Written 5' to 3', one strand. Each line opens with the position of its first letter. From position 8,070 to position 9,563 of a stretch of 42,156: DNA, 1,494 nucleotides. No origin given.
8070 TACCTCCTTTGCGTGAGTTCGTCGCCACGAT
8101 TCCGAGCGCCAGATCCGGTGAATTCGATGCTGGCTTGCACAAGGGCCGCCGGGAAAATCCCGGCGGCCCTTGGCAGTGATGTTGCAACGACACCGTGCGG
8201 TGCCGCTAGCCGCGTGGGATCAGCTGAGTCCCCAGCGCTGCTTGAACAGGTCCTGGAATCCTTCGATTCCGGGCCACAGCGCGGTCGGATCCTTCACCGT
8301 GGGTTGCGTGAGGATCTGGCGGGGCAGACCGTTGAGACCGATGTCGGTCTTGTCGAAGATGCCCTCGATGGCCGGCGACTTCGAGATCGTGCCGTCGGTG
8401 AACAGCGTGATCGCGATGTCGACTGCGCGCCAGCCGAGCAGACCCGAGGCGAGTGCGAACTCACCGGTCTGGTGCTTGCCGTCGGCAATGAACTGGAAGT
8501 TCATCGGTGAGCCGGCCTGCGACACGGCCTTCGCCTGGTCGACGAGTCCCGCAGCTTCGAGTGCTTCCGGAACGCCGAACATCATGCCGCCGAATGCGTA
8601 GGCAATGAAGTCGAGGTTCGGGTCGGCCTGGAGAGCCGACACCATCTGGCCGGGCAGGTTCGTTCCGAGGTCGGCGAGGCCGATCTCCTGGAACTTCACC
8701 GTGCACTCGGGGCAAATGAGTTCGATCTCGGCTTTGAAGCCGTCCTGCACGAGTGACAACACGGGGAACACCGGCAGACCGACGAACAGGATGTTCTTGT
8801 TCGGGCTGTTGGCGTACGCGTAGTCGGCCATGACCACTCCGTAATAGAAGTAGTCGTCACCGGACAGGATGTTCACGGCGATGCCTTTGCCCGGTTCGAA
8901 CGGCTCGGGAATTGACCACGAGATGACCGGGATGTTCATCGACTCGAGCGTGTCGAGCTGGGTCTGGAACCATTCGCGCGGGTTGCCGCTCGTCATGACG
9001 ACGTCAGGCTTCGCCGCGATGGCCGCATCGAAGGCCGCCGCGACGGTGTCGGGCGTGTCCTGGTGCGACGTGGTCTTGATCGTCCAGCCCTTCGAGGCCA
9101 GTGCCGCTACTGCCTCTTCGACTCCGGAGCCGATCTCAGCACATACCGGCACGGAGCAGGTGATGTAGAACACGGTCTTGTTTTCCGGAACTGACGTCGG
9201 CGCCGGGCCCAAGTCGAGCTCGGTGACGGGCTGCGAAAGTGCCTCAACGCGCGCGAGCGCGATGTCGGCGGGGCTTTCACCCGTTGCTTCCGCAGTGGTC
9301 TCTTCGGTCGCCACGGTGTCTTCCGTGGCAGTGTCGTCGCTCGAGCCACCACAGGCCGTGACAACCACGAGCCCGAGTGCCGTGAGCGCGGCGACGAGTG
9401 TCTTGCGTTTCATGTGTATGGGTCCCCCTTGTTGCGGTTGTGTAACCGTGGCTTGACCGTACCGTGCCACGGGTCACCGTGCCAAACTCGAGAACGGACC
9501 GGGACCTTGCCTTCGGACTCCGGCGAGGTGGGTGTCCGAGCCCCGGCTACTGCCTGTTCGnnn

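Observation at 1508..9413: A CUT2-type ABC importer and a form-II CoxLSM-like molybdenum hydroxylase are joined in one translationally coupled six-gene operon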

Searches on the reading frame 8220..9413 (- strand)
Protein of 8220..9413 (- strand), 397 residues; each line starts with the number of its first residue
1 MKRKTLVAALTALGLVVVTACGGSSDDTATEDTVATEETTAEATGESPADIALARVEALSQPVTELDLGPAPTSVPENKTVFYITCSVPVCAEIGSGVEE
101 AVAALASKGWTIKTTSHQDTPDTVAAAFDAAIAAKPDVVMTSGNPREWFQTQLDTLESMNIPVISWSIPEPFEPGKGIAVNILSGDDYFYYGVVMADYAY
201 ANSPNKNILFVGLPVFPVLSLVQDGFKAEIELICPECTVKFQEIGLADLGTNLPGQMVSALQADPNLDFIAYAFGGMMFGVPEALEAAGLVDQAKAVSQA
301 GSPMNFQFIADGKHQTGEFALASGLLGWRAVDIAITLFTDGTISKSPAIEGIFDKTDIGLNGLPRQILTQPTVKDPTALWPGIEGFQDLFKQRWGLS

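Call 5: search_protein_families(library=pfam, proteins=[window:8220-9413:-])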
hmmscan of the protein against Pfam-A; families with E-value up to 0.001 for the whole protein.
window:8220-9413:- (397 aa): 1 family
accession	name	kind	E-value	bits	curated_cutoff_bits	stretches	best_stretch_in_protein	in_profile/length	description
PF13407.12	Peripla_BP_4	-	7.9e-20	71.9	35.1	1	93-337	15-253/258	Periplasmic binding protein domain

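Call 6: search_protein_families(library=ncbifam, proteins=[window:8220-9413:-])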
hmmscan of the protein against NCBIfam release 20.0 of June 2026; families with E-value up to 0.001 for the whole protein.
window:8220-9413:- (397 aa): 0 families
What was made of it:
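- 8220..9413 (-): Lipoprotein substrate-binding protein, 397 aa. It has a cluster-B / Peripla_BP_4 fold and four invariant cysteines. Pfam PF13407 at 7.9e-20, with no NCBIfam hit (calls 5, 6).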

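Call 20: find_homologous_proteins(query=window:8220-9413:-)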
Query window:8220-9413:- (397 aa): 276 proteins with E <= 0.001 among 8000 candidates; the best 120 are listed.
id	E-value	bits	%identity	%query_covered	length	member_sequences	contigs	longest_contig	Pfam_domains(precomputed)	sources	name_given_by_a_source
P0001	3.7e-259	877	99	100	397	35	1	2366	PF13407.13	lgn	-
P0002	2.8e-258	874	98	100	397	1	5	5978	PF13407.13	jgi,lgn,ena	jgi:ribose transport system substrate-binding protein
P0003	3.1e-258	874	98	100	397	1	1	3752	PF13407.13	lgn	-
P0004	4.4e-258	874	98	100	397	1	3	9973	PF13407.13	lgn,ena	-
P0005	4.5e-258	874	98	100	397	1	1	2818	PF13407.13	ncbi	-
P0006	1.6e-257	872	98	100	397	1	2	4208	PF13407.13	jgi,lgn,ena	-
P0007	1.6e-257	872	98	100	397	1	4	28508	PF13407.13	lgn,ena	-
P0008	2.6e-257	871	98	100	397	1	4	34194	PF13407.13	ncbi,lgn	-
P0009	9.2e-257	869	97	100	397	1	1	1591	PF13407.13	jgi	-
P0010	3.3e-256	867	97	100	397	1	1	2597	PF13407.13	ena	-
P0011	5.1e-256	867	98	100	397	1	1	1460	PF13407.13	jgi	-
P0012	1.0e-255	866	98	100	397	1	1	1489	PF13407.13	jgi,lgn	jgi:ribose transport system substrate-binding protein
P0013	1.1e-254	863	97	100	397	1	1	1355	PF13407.13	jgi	-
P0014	3.7e-254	861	97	100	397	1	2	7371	PF13407.13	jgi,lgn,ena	-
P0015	3.9e-245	831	93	100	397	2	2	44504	PF13407.13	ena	-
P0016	1.8e-243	826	92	100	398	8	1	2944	PF13407.13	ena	-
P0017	9.9e-218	741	83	100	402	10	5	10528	PF13407.13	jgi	-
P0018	1.2e-212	724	85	95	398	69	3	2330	PF13407.13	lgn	-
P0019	3.7e-208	709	80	100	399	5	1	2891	PF13407.13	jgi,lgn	-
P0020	1.4e-206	704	83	94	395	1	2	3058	PF13407.13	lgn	-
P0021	4.0e-199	680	74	100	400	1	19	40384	PF13407.13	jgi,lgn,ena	-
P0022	6.3e-198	676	75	100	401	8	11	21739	PF13407.13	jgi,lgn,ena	jgi:ribose transport system substrate-binding protein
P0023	8.5e-196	669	73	100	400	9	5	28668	PF13407.13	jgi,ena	-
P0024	5.1e-194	663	73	100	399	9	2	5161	PF13407.13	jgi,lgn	jgi:ribose transport system substrate-binding protein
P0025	4.1e-175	601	89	74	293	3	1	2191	PF13407.13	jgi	jgi:ABC-type sugar transport system substrate-binding protein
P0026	3.3e-171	588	68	99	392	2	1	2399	PF13407.13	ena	-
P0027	3.7e-171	588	68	99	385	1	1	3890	PF13407.13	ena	-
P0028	4.0e-171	587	69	99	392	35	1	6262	PF13407.13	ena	-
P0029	9.7e-171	586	69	97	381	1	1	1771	PF13407.13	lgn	-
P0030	2.9e-170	585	68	99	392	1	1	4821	PF13407.13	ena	-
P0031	1.5e-169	582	67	99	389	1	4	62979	PF13407.13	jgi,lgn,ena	jgi:ribose transport system substrate-binding protein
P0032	3.3e-169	581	67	99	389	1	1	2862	PF13407.13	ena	-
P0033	4.6e-169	581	67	99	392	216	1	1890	PF13407.13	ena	-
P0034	5.9e-169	580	66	99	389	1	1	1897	PF13407.13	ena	-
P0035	6.1e-169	580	66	99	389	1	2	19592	PF13407.13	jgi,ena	jgi:ribose transport system substrate-binding protein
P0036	7.7e-169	580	66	99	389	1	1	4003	PF13407.13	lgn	-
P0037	7.9e-169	580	66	99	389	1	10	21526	PF13407.13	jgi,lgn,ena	jgi:ribose transport system substrate-binding protein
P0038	1.1e-168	579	66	99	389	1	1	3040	PF13407.13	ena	-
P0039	2.4e-168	578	69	99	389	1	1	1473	PF13407.13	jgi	jgi:ribose transport system substrate-binding protein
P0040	4.1e-168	578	66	99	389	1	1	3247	PF13407.13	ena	-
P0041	5.0e-168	577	66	99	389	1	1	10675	PF13407.13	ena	-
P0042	6.4e-168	577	66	99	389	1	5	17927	PF13407.13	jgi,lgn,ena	jgi:ribose transport system substrate-binding protein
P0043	6.5e-168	577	66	99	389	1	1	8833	PF13407.13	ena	-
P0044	1.9e-167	575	66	99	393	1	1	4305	PF13407.13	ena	-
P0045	1.4e-165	569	67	97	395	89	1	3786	PF13407.13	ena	-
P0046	1.8e-160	552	66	97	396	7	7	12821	PF13407.13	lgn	-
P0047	4.6e-160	551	66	99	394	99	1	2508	PF13407.13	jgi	-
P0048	1.2e-157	543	65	99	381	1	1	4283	PF13407.13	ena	-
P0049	3.1e-157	542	65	97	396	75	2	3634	PF13407.13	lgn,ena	-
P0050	4.8e-144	498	62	87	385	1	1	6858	PF13407.13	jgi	jgi:ribose transport system substrate-binding protein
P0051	4.7e-143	495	72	77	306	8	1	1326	PF13407.13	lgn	-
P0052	2.0e-142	493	61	88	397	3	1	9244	PF13407.13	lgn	-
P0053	2.0e-140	486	67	83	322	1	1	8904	PF13407.13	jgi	jgi:ribose transport system substrate-binding protein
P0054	2.2e-140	486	57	99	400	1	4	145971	PF13407.13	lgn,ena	-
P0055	3.7e-140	485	57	99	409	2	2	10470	PF13407.13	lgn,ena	-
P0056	7.7e-140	484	89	60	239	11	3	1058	PF13407.13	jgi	jgi:ribose transport system substrate-binding protein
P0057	4.9e-139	482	58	99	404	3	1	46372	PF13407.13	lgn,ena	-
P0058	8.1e-139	481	58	99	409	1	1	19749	PF13407.13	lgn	-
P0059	2.0e-138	480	58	99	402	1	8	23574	PF13407.13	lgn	-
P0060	2.9e-138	479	58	99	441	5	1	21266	PF13407.13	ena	-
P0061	3.8e-138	479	59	98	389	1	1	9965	PF13407.13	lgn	-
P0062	5.6e-138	478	59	94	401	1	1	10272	PF13407.13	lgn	-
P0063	1.4e-137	477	57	99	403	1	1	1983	PF13407.13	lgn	-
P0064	1.6e-137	477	57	99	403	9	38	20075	PF13407.13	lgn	-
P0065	9.1e-137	474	56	99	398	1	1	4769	PF13407.13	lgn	-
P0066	9.3e-137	474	60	86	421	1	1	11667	PF13407.13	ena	-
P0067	1.0e-136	474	58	99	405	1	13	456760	PF13407.13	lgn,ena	-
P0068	1.2e-136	474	61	86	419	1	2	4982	PF13407.13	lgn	-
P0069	1.6e-136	473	56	98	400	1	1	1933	PF13407.13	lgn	-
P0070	1.7e-136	473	55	99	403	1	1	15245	PF13407.13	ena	-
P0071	2.2e-136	473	61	87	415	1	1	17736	PF13407.13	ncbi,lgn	-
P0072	3.7e-136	472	58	99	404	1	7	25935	PF13407.13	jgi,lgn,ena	jgi:ABC-type sugar transport system substrate-binding protein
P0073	4.7e-136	472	57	99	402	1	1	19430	PF13407.13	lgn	-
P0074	5.6e-136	472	61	86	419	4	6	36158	PF13407.13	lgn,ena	-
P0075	7.2e-136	471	58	99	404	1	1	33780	PF13407.13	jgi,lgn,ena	-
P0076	8.4e-136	471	61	86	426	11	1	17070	PF13407.13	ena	-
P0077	9.2e-136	471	58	99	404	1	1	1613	PF13407.13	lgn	-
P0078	1.2e-135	471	58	98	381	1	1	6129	PF13407.13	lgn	-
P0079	2.2e-135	470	59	93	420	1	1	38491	PF13407.13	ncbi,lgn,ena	-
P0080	2.3e-135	470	60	86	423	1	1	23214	PF13407.13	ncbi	-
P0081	4.2e-135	469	58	99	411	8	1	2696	PF13407.13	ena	-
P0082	4.4e-135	469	59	87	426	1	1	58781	PF13407.13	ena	-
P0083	4.6e-135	469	61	86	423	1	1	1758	PF13407.13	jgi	jgi:ribose transport system substrate-binding protein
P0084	4.6e-135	469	57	99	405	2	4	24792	PF13407.13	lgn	-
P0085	5.2e-135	469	60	86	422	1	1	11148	PF13407.13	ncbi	-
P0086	5.9e-135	468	57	99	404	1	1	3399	PF13407.13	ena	-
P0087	6.7e-135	468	61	86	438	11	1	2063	PF13407.13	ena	-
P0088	8.4e-135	468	54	99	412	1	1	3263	PF13407.13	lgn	-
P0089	8.6e-135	468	57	98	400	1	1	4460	PF13407.13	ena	-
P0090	9.6e-135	468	55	99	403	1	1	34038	PF13407.13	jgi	jgi:ribose transport system substrate-binding protein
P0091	1.1e-134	468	55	100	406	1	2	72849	PF13407.13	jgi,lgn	jgi:ribose transport system substrate-binding protein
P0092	1.3e-134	467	57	99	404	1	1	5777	PF13407.13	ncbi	-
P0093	1.6e-134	467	61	86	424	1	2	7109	PF13407.13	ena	-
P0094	1.7e-134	467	57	98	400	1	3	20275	PF13407.13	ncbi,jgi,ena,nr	ncbi:MAG: substrate-binding domain-containing protein [Ilumatobacteraceae bacterium]|nr:substrate-bi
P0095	1.8e-134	467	56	99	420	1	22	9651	PF13407.13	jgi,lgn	-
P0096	1.8e-134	467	62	87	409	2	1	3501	PF13407.13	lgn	-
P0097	2.7e-134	466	60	86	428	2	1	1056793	PF13407.13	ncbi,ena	-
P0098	5.2e-134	465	61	86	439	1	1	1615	PF13407.13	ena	-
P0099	7.0e-134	465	60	86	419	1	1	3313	PF13407.13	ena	-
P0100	7.6e-134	465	60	86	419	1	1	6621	PF13407.13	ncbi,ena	-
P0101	7.8e-134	465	55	99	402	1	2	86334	PF13407.13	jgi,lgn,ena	-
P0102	8.4e-134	465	61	87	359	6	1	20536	PF13407.13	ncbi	-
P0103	1.0e-133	464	61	86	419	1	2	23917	PF13407.13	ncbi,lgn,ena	-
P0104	1.0e-133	464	60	86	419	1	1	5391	PF13407.13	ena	-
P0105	1.1e-133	464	55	99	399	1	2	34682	PF13407.13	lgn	-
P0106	1.2e-133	464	60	86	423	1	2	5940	PF13407.13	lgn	-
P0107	1.4e-133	464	60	86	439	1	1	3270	PF13407.13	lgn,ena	-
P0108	1.4e-133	464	61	86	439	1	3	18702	PF13407.13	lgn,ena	-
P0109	1.8e-133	463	60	86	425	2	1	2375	PF13407.13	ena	-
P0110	1.8e-133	463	56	98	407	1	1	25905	PF13407.13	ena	-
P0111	1.8e-133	463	54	99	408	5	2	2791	PF13407.13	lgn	-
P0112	1.9e-133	463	61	86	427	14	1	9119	PF13407.13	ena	-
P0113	2.1e-133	463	57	99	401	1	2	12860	PF13407.13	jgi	jgi:ribose transport system substrate-binding protein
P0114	2.1e-133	463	53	99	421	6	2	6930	PF13407.13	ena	-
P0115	2.3e-133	463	57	98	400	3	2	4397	PF13407.13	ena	-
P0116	2.4e-133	463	54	99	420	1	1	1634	PF13407.13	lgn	-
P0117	2.4e-133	463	59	86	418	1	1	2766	PF13407.13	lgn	-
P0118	3.0e-133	463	56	99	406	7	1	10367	PF13407.13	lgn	-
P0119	3.1e-133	463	53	99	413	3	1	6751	PF13407.13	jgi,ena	-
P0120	3.1e-133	463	56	98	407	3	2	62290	PF13407.13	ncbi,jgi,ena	-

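Call 21: search_solved_structures(query=window:8220-9413:-, max_evalue=1)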
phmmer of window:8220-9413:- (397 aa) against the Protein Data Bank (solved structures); distinct sequences matched with E-value up to 1: 1.
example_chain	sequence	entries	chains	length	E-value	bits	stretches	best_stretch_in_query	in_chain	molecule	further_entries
5dte_A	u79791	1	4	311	0.0046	19.3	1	111-316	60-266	Monosaccharide-transporting ATPase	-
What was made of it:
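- Tried and rejected: The SBP sequence search against solved structures gave only one marginal hit, 5dte at E = 0.005 (call 21).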

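Call 24: find_related_loci(query=A1, collection=genome_contigs, flank=10000)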
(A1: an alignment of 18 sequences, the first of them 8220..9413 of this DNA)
Query A1 (397 aa) in genome_contigs; peptide patterns used: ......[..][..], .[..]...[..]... (x = any residue, [..] = any of these).
120 stretches matched a pattern; 67 encode a relative of the query (tblastn E <= 1e-3); 66 distinct loci.
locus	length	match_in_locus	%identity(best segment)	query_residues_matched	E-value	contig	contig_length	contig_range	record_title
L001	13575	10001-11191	98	1-397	0e+0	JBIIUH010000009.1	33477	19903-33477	MAG: Ilumatobacteraceae bacterium isolate ME2004-08-06_3300043437_group2_bin41 Rohwer_bin41_scaffold_146_c1, whole genom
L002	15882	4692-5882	98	1-397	0e+0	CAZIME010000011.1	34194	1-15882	MAG TPA_asm: uncultured Bifidobacterium sp. isolate SRP193358_co1_231 genome assembly, contig: NODE_2593_length_34194_co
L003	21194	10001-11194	92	1-397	0e+0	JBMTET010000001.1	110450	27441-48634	MAG: Ilumatobacteraceae bacterium isolate LKB_V2_S15_100percent_par_LKB_V2_S15_metabat.129 NODE_43_length_110450_cov_8.4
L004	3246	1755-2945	82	1-396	0e+0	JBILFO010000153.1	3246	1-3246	MAG: Ilumatobacteraceae bacterium isolate ME2016-08-30_3300044843_group7_bin109 Rohwer_bin45_scaffold_12926_c1, whole ge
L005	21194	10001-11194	80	1-396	0e+0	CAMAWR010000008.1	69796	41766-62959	MAG: Bifidobacterium breve isolate MaH-09apr19-201 genome assembly, contig: MaH-09apr19-C671, whole genome shotgun seque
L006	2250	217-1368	69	1-395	3e-177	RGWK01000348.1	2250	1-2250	MAG: Gammaproteobacteria bacterium isolate WB9_1A_092 contig_100_347, whole genome shotgun sequence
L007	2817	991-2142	67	1-395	1e-171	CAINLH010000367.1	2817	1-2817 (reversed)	MAG: uncultured Acidimicrobium sp. isolate Erken-D10_bin-0455 genome assembly, contig: bin-0455:367/367, whole genome sh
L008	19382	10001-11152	67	1-395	2e-161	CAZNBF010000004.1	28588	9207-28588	MAG TPA_asm: uncultured Acidimicrobium sp. isolate SRP272421_co2_387 genome assembly, contig: NODE_3885_length_28588_cov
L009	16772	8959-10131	67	1-395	8e-160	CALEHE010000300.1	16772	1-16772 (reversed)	MAG TPA_asm: uncultured actinobacterium isolate ERR2206778_bin.10_CONCOCT_v1.1_MAG genome assembly, contig: ERZ889842.53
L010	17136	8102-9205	67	22-395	1e-155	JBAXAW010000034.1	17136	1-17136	MAG: Actinomycetota bacterium isolate ELA151 MAG151_34, whole genome shotgun sequence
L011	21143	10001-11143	67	9-395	3e-155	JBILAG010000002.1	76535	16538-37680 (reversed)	MAG: Ilumatobacteraceae bacterium isolate ME2016-05-06_3300042878_group7_bin243 Rohwer_bin21_scaffold_177_c1, whole geno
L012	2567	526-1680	66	3-395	3e-165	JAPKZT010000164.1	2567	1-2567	MAG: Actinomycetota bacterium isolate LacPavin_0818_WC50_MAG_48_10 LacPavin_0818_WC50_scaffold_975301, whole genome shot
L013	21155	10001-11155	66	3-395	4e-155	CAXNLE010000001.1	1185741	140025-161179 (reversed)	MAG: Ilumatobacteraceae bacterium isolate ME-04may21-LR-033 genome assembly, contig: ME-04may21-LR-C20, whole genome sho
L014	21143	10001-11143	66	9-395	4e-152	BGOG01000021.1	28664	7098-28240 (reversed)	Acidimicrobiaceae bacterium BS4 DNA, tig00002114, whole genome shotgun sequence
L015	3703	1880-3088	57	2-396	7e-148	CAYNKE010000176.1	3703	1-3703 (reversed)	MAG TPA_asm: uncultured Bifidobacterium sp. isolate SRP124364_co1_10 genome assembly, contig: NODE_33005_length_3703_cov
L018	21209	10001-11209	58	2-396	3e-142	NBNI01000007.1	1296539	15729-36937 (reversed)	MAG: Acidimicrobiales bacterium mtb01 NODE_1_length_1296539_cov_20.278, whole genome shotgun sequence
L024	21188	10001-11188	56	4-394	2e-133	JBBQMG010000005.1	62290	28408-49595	MAG: Acidimicrobiales bacterium isolate Co_metawrap_436 Cmw_436_k141_18122567_length_62290_cov_12.9992, whole genome sho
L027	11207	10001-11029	59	52-396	1e-132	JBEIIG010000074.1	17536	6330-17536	MAG: Acidimicrobiaceae bacterium isolate Sample-102-S76-bin-61 Sample_102_S76-bin_61-k141_587803, whole genome shotgun s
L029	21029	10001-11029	60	48-395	9e-132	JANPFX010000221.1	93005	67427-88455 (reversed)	MAG: Acidimicrobiia bacterium isolate VAR_69_metabat_87 VAR_69_k141_678186, whole genome shotgun sequence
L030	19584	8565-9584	61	55-395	2e-131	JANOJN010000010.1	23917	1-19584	MAG: Acidimicrobiia bacterium isolate VAR_48_metabat_226 VAR_48_k141_3564188, whole genome shotgun sequence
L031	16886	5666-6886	56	2-396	2e-131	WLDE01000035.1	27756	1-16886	MAG: Actinomycetota bacterium isolate UFOp-RE-15aug16-175 RE-15aug16-175-c36, whole genome shotgun sequence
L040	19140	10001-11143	55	24-396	1e-126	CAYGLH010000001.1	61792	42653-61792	MAG TPA_asm: uncultured Ilumatobacteraceae bacterium isolate ERP116193_co2_36 genome assembly, contig: NODE_1422_length_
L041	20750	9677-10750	59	35-395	9e-127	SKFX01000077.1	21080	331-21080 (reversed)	MAG: Ilumatobacteraceae bacterium isolate CSBr16_110 CSBr16-1852, whole genome shotgun sequence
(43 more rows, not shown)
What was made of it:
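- All 66 SBP-seeded genome loci are Acidimicrobiia (call 24).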

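Call 31: search_protein_families(library=pfam, proteins=[L018:17146-18024:-, L018:17245-18567:+, L018:18076-19296:-, L018:19350-20141:+, L018:19344-20126:-, L018:7997-9289:+, L018:9031-9918:-, L018:9025-9930:+, L018:6438-7805:+, L018:5279-6547:+], max_evalue=0.001)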
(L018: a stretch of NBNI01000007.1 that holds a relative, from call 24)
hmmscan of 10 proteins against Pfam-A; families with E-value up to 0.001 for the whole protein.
L018:17146-18024:- (292 aa): 3 families
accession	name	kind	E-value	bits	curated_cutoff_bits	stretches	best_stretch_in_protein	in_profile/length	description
PF01978.25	TrmB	-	2e-16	60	25.6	1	10-77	1-65/68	Sugar-specific transcriptional regulator TrmB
PF09339.16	HTH_IclR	-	7.3e-05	22.9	22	1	29-61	15-47/52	IclR helix-turn-helix domain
PF11495.14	Regulator_TrmB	-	0.00063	19.5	22.2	1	115-219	4-108/233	Archaeal transcriptional regulator TrmB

L018:17245-18567:+ (440 aa): 0 families

L018:18076-19296:- (406 aa): 1 family
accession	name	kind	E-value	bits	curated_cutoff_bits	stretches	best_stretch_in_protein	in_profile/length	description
PF00067.27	p450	-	2.1e-16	60.2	22.8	1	239-341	312-417/462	Cytochrome P450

L018:19350-20141:+ (263 aa): 5 families
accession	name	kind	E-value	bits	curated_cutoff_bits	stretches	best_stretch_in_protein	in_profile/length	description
PF13561.12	adh_short_C2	-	1.4e-57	195.4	27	1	15-241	1-236/236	Enoyl-(Acyl carrier protein) reductase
PF00106.31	adh_short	-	1.6e-44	152.2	26.6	1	10-192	2-193/195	short chain dehydrogenase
PF01370.27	Epimerase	-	1.1e-06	28.7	20.9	1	12-88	2-76/240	NAD dependent epimerase/dehydratase family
PF08659.16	KR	-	0.00049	20.5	22.6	0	11-155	3-156/180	KR domain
PF23441.1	SDR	-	0.00079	19.3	27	0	102-240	118-255/258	SDR-like rossmann domain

L018:19344-20126:- (260 aa): 0 families

L018:7997-9289:+ (430 aa): 0 families

L018:9031-9918:- (295 aa): 1 family
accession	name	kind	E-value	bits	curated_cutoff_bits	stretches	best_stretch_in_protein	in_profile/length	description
PF01177.27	Asp_Glu_race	-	4.9e-18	66.1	31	1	63-233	47-205/211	Asp/Glu/Hydantoin racemase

L018:9025-9930:+ (301 aa): 0 families

L018:6438-7805:+ (455 aa): 0 families

L018:5279-6547:+ (422 aa): 7 families
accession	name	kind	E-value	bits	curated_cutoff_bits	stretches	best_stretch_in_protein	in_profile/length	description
PF00583.31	Acetyltransf_1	-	9e-21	74.8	20.7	2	277-403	3-116/116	Acetyltransferase (GNAT) family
PF13508.13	Acetyltransf_7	-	1.9e-17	63.8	27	2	315-404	6-83/84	Acetyltransferase (GNAT) domain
PF13673.13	Acetyltransf_10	-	2e-09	38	23.6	1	343-404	49-108/128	Acetyltransferase (GNAT) domain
PF13527.13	Acetyltransf_9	-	8.4e-08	32.7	25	0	101-205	3-103/127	Acetyltransferase (GNAT) domain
PF14542.12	Acetyltransf_CG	-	7.3e-07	29.7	30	0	181-205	31-55/80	GCN5-related N-acetyl-transferase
PF13302.13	Acetyltransf_3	-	9.3e-07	30.1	25.4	1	100-238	4-137/138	Acetyltransferase (GNAT) domain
PF08445.16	FR47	-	0.00021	21.6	22.1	0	350-406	26-80/86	FR47-like protein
